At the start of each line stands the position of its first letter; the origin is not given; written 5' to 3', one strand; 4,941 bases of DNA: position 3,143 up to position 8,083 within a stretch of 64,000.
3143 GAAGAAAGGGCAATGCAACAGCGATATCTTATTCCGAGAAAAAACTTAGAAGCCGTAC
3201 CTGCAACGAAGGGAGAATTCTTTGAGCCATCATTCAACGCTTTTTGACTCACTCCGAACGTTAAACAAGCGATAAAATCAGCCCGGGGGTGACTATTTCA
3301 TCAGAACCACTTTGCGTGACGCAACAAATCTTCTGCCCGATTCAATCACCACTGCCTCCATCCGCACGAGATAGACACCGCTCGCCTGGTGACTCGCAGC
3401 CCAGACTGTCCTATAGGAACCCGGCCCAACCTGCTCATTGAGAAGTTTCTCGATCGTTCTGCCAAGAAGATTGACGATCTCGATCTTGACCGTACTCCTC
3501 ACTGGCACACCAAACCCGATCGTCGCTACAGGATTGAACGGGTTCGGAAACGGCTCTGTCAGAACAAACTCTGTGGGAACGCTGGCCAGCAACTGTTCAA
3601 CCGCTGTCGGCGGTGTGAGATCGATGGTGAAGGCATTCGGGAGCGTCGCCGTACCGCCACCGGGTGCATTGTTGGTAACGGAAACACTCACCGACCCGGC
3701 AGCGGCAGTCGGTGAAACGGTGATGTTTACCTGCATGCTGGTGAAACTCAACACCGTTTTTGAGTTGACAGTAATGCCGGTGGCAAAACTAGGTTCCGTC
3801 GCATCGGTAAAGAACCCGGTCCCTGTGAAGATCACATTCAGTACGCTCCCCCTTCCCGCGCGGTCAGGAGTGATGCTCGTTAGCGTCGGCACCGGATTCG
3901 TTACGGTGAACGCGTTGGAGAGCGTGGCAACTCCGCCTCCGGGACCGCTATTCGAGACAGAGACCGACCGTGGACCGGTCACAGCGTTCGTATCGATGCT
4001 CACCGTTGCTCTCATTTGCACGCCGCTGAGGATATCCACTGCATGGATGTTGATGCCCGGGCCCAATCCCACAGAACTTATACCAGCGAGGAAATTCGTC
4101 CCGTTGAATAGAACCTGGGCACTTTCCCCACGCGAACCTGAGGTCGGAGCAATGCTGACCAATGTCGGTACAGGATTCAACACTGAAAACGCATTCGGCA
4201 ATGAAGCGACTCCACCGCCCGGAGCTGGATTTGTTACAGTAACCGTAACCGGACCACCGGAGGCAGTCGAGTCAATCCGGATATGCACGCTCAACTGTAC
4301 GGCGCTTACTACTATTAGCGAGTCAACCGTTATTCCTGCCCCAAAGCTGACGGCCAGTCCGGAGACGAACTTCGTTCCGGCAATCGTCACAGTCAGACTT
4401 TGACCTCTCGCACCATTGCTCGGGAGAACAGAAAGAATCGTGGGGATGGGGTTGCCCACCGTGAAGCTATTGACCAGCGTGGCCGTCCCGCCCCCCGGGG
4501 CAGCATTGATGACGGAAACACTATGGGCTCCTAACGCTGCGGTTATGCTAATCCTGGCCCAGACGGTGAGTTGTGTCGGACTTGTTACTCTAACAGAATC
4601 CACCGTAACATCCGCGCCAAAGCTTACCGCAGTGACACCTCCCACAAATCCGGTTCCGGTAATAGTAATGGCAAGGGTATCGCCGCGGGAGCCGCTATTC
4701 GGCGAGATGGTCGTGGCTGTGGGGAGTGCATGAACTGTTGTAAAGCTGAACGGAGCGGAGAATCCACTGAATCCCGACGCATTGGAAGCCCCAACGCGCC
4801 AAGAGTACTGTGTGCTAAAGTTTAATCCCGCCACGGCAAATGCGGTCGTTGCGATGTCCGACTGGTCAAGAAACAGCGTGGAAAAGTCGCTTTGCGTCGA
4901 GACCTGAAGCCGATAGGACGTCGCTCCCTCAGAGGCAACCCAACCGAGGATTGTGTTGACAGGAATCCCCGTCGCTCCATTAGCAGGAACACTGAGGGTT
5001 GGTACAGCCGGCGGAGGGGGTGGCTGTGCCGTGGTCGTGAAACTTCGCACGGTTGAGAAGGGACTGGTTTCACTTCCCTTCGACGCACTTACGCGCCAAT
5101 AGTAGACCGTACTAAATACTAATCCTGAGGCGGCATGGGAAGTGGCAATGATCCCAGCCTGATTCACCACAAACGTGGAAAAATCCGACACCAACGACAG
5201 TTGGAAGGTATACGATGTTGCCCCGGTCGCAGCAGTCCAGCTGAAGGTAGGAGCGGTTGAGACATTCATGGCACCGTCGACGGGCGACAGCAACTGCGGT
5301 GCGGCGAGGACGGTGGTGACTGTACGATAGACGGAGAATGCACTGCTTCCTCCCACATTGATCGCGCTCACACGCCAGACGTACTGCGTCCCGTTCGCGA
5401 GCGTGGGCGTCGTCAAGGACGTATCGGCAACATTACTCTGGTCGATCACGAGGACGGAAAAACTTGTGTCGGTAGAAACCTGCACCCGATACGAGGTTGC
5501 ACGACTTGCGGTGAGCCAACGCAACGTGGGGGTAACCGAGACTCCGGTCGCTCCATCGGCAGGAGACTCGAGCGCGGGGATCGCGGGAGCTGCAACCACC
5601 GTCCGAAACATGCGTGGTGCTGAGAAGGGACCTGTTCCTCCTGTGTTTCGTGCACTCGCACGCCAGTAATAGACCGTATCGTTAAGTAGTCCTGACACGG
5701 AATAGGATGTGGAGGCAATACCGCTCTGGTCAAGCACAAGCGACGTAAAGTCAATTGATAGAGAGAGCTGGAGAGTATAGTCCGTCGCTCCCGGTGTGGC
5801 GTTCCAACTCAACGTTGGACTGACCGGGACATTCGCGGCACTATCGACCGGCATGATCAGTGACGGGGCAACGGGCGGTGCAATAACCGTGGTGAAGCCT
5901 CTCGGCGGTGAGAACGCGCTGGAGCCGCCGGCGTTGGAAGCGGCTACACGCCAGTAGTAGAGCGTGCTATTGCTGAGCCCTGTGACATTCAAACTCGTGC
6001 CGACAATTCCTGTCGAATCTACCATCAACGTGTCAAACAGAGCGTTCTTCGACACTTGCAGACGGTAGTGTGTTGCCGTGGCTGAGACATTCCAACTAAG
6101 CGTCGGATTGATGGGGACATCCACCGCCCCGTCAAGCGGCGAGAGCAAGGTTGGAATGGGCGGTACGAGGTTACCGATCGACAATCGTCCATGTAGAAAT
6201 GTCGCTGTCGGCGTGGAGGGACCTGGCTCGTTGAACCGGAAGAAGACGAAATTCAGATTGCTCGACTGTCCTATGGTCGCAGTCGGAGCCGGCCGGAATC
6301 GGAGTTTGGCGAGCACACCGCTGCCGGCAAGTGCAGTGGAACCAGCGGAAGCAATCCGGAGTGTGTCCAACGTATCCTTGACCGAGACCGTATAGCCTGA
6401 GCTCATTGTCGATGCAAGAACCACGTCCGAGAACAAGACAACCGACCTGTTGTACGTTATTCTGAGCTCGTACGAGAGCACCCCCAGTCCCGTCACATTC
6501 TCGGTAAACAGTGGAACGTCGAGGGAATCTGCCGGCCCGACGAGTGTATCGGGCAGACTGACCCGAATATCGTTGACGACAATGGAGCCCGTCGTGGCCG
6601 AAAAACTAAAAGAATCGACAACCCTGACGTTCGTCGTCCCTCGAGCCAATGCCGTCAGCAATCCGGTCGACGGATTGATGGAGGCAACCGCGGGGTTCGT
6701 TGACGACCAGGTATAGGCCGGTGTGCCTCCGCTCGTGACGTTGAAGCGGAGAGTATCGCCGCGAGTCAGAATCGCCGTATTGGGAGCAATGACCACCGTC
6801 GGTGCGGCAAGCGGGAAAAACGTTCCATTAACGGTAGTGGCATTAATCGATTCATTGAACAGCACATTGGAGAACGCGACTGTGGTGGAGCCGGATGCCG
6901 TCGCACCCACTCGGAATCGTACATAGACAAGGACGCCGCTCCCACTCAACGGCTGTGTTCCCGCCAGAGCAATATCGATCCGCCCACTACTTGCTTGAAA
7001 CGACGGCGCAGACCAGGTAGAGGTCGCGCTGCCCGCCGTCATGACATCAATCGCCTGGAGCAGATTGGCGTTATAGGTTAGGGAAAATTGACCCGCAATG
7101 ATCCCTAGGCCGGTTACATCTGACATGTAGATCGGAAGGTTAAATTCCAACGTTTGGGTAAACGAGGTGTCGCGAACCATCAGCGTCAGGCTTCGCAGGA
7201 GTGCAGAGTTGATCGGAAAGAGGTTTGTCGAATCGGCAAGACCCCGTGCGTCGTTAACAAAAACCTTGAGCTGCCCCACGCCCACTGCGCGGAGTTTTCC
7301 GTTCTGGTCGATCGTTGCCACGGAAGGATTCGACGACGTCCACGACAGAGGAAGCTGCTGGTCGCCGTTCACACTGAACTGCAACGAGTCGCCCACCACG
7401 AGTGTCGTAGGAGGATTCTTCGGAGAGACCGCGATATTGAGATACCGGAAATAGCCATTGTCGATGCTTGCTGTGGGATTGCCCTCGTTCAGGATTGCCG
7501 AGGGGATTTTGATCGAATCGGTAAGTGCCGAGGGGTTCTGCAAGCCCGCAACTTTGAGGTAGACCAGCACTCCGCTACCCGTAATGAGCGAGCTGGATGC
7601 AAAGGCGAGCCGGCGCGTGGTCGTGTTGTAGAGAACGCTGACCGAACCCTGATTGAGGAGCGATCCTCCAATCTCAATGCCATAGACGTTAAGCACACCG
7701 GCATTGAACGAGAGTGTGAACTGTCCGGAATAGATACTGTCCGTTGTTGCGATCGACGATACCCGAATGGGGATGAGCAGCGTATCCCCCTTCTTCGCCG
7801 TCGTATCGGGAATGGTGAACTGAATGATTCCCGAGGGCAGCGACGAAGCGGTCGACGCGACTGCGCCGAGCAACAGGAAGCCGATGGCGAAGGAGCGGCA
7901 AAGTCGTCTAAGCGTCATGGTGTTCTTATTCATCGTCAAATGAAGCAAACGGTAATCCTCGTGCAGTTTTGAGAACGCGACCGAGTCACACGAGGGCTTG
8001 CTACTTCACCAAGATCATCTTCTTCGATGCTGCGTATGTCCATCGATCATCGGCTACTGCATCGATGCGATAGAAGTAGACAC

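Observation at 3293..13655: Cohesin-like and dockerin-like modules in tandem giant T9SS cargo proteins: a possible cellulosome-style surface assembly anchored by type IX secretion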

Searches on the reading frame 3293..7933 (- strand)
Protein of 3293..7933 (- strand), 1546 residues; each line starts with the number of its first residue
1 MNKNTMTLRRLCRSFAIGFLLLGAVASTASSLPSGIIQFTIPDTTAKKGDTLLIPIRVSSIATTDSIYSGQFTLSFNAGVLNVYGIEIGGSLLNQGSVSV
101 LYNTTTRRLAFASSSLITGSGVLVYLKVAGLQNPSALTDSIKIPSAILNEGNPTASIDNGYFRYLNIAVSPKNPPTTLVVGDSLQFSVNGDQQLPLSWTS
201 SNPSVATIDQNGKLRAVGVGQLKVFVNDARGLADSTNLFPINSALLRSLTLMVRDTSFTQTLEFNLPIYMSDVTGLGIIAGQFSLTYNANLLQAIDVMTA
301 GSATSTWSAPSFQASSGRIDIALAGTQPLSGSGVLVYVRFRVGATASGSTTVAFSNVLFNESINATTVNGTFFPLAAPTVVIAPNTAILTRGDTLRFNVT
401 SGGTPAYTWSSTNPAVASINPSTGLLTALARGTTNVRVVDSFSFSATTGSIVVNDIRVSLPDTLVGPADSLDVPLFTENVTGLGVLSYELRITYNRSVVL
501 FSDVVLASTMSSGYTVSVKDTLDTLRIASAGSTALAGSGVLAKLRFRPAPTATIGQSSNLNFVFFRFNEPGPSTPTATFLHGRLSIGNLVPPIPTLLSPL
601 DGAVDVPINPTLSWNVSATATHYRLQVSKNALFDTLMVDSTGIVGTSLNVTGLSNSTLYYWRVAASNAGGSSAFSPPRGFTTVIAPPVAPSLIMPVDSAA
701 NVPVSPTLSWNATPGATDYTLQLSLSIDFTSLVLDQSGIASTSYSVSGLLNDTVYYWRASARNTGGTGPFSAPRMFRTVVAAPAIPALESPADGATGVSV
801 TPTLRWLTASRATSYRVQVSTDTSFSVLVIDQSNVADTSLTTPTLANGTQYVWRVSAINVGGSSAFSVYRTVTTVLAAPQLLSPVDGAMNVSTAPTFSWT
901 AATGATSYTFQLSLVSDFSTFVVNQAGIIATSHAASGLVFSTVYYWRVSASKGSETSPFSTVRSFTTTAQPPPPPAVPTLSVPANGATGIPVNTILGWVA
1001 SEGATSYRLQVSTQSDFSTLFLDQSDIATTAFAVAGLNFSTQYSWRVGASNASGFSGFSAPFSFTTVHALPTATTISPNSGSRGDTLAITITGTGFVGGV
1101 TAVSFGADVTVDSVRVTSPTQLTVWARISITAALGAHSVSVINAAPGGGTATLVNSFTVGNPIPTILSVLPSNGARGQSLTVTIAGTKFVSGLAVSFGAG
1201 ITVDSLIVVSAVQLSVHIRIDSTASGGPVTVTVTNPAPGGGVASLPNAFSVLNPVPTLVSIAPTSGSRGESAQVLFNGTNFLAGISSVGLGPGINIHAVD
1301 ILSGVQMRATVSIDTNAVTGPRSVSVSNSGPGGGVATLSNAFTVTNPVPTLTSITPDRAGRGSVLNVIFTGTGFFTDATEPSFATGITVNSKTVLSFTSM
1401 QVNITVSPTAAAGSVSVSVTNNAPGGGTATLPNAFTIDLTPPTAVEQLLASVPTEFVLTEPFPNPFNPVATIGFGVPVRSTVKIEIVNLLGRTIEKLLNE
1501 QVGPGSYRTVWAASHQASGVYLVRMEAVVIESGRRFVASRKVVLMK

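Call 5: search_protein_families(library=pfam, proteins=[window:3293-7933:-], max_evalue=0.1)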
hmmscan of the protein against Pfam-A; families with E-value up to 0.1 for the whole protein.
window:3293-7933:- (1546 aa): 14 families
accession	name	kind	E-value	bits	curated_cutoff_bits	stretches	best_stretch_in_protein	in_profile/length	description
PF00963.24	Cohesin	-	1e-28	100.7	24.1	3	264-363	16-123/139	Cohesin domain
PF00041.27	fn3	-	1.4e-20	73.7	25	4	803-870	17-81/84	Fibronectin type III domain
PF25788.1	Ig_Rha78A_N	-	2e-18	67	27.4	2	609-682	19-101/105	Rha78A-like, N-terminal immunoglobulin domain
PF02368.24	Big_2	-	2.2e-16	60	22.8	2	378-442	3-70/79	Bacterial Ig-like domain (group 2)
PF09099.16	Qn_am_d_aIII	-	6.8e-13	49.2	22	3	1164-1233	2-69/82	Quinohemoprotein amine dehydrogenase, alpha subunit domain III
PF16656.11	Pur_ac_phosph_N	-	9.4e-13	49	30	3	1025-1066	56-93/93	Purple acid Phosphatase, N-terminal domain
PF01833.30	TIG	-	4.3e-08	33.5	20.9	2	1164-1249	1-82/84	IPT/TIG domain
PF25059.1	FN3_DSCAM-DSCAML_C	-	5.8e-08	33.4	39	0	1013-1068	29-81/89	DSCAM/DSCAML C-terminal Fn3-like domain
PF25354.1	Ig_NUP210_16th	-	1.6e-06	27.9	27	1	382-436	2-59/72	NUP210-like, Ig-like domain 16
PF18962.6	Por_Secre_tail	-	1.8e-05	25.4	27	1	1462-1527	2-64/75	Secretion system C-terminal sorting domain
PF24489.1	Ig_J_second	-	0.003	18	27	0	600-679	9-91/105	Tip attachment protein J second Ig-like domain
PF22359.2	Big-like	-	0.014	16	27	0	408-438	4-33/48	Bacterial Ig-like domain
PF02563.21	Poly_export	-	0.074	13.7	28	0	171-224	2-47/77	Polysaccharide biosynthesis/export protein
PF21461.3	HL_N-beta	-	0.086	13.1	27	0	407-440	14-45/57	Hyaluronate lyase, N-terminal beta-sheet domain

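Call 6: search_protein_families(library=ncbifam, proteins=[window:3293-7933:-], max_evalue=0.1)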
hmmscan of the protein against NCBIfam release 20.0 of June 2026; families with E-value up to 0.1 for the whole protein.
window:3293-7933:- (1546 aa): 8 families
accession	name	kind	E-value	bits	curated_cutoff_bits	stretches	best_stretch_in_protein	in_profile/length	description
NF058597.1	CoaZ_rpt_PGGG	domain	8.7e-32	109.1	30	4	1162-1251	1-88/88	choice-of-anchor Z repeating domain-containing protein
TIGR03908.1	QH_alpha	equivalog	1.2e-14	53.8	274.35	4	1062-1143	284-362/510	quinohemoprotein amine dehydrogenase subunit alpha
NF033627.3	intimin_all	equivalog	2.1e-06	25.8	1400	1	400-446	785-831/939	intimin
NF033639.1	intimin_alpha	exception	3.5e-06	25.1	2050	1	400-449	786-835/940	intimin type alpha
NF052323.1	T9SSA_dep_M6i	equivalog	3.5e-05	22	600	1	1462-1529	961-1028/1043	T9SS-dependent M6-like inactivated metalloprotease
TIGR04183.1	Por_Secre_tail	domain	0.00026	20.9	23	1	1462-1526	2-59/72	T9SS type A sorting domain-containing protein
NF047593.1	IS66_ISAeme5_TnpA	equivalog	0.0015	19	28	0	652-690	28-63/79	IS66 family insertion sequence element accessory protein TnpA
NF038113.1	T9SSA_dep_M36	equivalog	0.083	11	885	0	1453-1532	787-862/869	T9SS-dependent M36 family metallopeptidase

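Call 39: find_encoding_contigs(protein=window:3293-7933:-, flank=10000, max_places=2)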
Protein window:3293-7933:- (1546 aa): 1 contig read that carries it; 1 place shown.
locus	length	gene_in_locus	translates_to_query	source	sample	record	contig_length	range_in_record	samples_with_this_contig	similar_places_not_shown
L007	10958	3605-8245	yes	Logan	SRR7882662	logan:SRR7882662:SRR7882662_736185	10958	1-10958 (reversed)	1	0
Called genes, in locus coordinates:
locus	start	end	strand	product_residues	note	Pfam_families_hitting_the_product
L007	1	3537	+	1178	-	?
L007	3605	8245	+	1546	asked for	PF00963:Cohesin, PF01833:TIG (faint), PF02368:Big_2, PF00963:Cohesin, PF02368:Big_2, PF26182:Ig_NUP210_5th (weak), PF00963:Cohesin (weak), PF18962:Por_Secre_tail (weak), +7 more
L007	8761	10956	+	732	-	?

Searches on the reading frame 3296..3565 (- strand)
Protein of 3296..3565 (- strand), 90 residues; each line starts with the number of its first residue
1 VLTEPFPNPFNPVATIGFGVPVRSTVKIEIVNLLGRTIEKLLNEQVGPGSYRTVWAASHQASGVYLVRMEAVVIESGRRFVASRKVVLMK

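Call 79: search_protein_families(library=pfam, proteins=[window:3296-3565:-], max_evalue=0.1)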
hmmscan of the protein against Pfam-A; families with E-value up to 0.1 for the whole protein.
window:3296-3565:- (90 aa): 2 families
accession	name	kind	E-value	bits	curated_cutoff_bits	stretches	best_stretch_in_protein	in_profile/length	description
PF18962.6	Por_Secre_tail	-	3.1e-07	31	27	1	6-71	2-64/75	Secretion system C-terminal sorting domain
PF22021.2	RbmA-like_FnIII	-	0.0023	18.2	27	1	17-87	45-109/111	RbmA-like, FnIII domain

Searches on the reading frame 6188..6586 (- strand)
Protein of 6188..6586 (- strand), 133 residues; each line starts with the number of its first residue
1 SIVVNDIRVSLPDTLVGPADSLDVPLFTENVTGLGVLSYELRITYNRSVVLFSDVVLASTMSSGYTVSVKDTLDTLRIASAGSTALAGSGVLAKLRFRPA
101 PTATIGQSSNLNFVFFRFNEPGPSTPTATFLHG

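Call 79: search_protein_families(library=pfam, proteins=[window:6188-6586:-], max_evalue=0.1)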
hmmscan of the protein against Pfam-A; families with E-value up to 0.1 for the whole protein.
window:6188-6586:- (133 aa): 2 families
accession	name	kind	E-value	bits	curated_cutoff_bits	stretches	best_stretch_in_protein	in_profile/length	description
PF00963.24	Cohesin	-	3.7e-09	37.4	24.1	1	9-106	3-108/139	Cohesin domain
PF20676.3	Herpes_gp350_B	-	0.082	13.1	25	1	48-124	60-134/152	Herpesvirus envelope glycoprotein gp350, N-terminal B domain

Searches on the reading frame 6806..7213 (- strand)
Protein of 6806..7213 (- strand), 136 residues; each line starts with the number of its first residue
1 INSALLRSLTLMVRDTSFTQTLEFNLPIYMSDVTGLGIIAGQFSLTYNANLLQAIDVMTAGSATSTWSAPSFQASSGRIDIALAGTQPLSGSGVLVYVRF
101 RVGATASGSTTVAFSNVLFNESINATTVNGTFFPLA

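Call 79: search_protein_families(library=pfam, proteins=[window:6806-7213:-], max_evalue=0.1)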
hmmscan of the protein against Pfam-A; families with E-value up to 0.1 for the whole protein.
window:6806-7213:- (136 aa): 1 family
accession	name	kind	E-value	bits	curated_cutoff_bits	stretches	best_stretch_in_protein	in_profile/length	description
PF00963.24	Cohesin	-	1.3e-11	45.2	24.1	1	24-124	16-124/139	Cohesin domain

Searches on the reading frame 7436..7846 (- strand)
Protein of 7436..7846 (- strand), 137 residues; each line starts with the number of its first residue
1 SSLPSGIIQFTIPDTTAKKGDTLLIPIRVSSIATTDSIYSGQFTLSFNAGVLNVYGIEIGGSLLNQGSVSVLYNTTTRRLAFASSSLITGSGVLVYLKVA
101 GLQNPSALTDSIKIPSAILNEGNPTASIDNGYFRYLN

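Call 79: search_protein_families(library=pfam, proteins=[window:7436-7846:-], max_evalue=0.1)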
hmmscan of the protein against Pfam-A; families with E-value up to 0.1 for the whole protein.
window:7436-7846:- (137 aa): 1 family
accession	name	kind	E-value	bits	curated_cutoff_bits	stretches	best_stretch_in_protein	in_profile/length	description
PF00963.24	Cohesin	-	2.3e-11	44.5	24.1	1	8-119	1-119/139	Cohesin domain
